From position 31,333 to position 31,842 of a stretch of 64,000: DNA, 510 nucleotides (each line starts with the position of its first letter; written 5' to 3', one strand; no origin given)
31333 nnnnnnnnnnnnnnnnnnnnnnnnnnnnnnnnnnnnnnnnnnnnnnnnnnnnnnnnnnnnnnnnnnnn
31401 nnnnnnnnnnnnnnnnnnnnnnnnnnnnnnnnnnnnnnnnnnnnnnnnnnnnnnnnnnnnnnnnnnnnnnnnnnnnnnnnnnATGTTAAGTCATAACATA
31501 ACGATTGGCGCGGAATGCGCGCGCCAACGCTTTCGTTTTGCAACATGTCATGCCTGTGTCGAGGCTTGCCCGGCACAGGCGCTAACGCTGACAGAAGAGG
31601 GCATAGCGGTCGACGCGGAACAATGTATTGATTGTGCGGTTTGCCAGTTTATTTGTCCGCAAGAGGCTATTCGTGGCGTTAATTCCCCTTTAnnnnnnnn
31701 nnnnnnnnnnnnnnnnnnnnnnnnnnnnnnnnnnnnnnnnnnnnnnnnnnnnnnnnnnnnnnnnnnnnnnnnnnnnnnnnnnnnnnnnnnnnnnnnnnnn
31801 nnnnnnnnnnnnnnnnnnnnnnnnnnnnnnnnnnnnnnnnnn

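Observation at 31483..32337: Fourth operon gene is an unusual cytoplasmic polyferredoxin with a C-terminal CxxC-x13-CxxC module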

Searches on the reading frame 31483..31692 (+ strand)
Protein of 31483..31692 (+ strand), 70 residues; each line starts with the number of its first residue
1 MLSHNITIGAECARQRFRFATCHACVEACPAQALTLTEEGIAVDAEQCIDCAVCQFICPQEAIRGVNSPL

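Call 99: search_protein_families(proteins=[window:31483-31692:+], library=ncbifam, max_evalue=1)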
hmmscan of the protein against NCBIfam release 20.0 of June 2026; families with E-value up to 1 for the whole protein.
seq(70 aa): 104 families (the best 25 are shown)
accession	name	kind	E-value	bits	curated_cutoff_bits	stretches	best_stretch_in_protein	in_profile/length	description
NF045490.1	FdxA_Protbact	equivalog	7.9e-09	35.7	135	1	23-64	15-56/104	ferredoxin FdxA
NF045874.1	Vhu_polyferre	exception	1.3e-08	34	600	1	17-63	128-174/381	F420-non-reducing hydrogenase associated-polyferredoxin VhuB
NF058577.1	FdxA_fam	equivalog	1.6e-08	34.6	65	1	21-62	11-52/52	4Fe-4S ferredoxin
TIGR04105.1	FeFe_hydrog_B1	subfamily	2.2e-08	33.2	450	1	20-69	116-165/462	monomeric [FeFe] hydrogenase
TIGR04041.1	activase_YjjW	hypoth_equivalog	3e-08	33.4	250.2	1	20-62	44-86/276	YjjW family glycine radical enzyme activase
TIGR02700.1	flavo_MJ0208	hypoth_equivalog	6.5e-08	32.1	251.35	1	16-65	147-196/234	dihydromethanopterin reductase (acceptor)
NF042909.1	FMH_DH_FwdF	exception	2.8e-07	30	375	1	20-66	141-198/336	tungsten-dependent formylmethanofuran dehydrogenase subunit FwdF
NF005503.0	PRK07118.1-2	equivalog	3.4e-07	29.8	252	1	22-63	143-184/292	RnfABCDGE type electron transport complex subunit B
NF038196.1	ferrodoxin_EFR1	subfamily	4.1e-07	30.3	75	1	21-64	188-230/242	EFR1 family ferrodoxin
NF045790.1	OxalOxreddelta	equivalog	4.3e-07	29.4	230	1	19-66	262-309/316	oxalate oxidoreductase subunit delta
NF005504.0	PRK07118.1-3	equivalog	4.5e-07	29.5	437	1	21-69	223-271/293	Fe-S cluster domain-containing protein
NF041836.1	rnfB_Methano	equivalog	5.7e-07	29.2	445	1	20-63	219-262/265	Rnf electron transport complex subunit RnfB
NF045797.1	DsrO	equivalog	7.9e-07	28.7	200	1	23-62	109-149/235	sulfate reduction electron transfer complex DsrMKJOP subunit DsrO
NF040864.1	HgcB_ferredoxin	equivalog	8e-07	28.8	99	1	19-64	16-62/93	mercury methylation ferredoxin HgcB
NF043069.1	T4HPD_activ_SAM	equivalog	8.6e-07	28.6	425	1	16-64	50-98/299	trans-4-hydroxy-L-proline dehydratase activase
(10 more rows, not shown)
